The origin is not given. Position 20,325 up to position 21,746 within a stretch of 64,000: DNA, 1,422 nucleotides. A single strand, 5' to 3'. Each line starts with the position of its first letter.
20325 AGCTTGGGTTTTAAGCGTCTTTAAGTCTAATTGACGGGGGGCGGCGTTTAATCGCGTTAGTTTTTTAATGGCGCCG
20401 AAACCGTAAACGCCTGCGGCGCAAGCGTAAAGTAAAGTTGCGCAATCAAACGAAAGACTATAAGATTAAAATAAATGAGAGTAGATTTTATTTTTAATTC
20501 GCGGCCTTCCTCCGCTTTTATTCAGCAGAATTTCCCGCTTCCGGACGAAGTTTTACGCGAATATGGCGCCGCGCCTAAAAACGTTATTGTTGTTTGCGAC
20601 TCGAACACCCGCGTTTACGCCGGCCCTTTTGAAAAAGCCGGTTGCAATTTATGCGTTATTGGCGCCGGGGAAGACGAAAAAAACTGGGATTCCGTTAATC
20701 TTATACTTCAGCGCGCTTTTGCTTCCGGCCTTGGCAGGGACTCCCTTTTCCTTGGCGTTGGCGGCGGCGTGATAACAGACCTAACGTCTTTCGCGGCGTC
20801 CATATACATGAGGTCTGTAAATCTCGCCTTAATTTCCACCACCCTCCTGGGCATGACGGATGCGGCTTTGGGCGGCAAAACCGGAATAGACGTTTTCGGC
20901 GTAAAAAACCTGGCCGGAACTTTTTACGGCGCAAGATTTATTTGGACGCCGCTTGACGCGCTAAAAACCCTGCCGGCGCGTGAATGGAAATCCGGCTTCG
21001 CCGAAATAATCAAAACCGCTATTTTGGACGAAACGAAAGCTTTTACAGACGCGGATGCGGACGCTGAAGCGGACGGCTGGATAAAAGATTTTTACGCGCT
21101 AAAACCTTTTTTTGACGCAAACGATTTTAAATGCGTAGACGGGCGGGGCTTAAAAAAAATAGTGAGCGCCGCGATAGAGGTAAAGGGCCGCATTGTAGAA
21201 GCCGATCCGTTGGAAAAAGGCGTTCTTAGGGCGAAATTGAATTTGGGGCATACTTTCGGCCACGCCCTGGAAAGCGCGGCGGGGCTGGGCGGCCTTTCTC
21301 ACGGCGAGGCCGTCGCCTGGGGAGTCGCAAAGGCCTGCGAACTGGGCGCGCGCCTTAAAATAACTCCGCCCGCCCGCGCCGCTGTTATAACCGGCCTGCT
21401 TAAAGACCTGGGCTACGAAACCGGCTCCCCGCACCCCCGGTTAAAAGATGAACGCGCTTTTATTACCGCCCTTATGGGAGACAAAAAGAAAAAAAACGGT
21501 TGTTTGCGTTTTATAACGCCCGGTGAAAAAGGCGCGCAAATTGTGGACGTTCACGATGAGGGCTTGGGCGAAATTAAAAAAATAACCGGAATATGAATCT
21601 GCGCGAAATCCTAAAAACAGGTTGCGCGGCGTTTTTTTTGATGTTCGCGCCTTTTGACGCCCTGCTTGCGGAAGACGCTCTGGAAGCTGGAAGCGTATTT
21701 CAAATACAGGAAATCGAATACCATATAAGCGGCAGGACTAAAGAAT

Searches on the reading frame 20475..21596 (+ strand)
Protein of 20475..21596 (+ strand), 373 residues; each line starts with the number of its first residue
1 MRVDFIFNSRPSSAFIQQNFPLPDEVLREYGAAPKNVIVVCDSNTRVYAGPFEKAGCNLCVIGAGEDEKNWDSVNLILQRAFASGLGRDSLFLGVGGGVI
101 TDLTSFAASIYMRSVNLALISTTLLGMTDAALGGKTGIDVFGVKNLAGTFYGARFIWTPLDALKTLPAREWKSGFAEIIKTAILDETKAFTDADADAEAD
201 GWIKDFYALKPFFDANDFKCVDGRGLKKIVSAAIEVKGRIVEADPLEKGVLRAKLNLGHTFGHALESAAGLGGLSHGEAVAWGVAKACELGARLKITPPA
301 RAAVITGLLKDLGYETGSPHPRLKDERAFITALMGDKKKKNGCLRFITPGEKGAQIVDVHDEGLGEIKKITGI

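Call 4: search_protein_families(library=pfam, proteins=[window:20475-21596:+], max_evalue=0.01)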
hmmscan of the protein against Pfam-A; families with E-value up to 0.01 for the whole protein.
window:20475-21596:+ (373 aa): 2 families
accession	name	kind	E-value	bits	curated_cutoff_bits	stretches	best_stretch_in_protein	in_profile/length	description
PF01761.26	DHQ_synthase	-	2.1e-33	114.8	24.2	1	60-172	2-114/115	3-dehydroquinate synthase N-terminal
PF24621.2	DHQS_C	-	2.4e-28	99.3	27.6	1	174-339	1-144/144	3-dehydroquinate synthase C-terminal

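Call 12: find_encoding_contigs(protein=window:20475-21596:+, flank=10000, max_places=10)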
Protein window:20475-21596:+ (373 aa): 1 contig read that carries it; 1 place shown.
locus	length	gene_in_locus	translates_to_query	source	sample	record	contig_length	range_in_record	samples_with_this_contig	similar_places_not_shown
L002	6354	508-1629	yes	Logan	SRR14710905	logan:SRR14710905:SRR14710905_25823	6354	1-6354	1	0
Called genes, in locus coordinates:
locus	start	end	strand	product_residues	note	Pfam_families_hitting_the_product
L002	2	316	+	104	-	?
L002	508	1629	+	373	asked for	PF01761:DHQ_synthase, PF24621:DHQS_C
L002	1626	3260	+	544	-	-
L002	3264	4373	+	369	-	PF20706:GT4-conflict, PF00534:Glycos_transf_1, PF13692:Glyco_trans_1_4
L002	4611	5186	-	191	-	PF04519:Bactofilin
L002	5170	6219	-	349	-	PF01551:Peptidase_M23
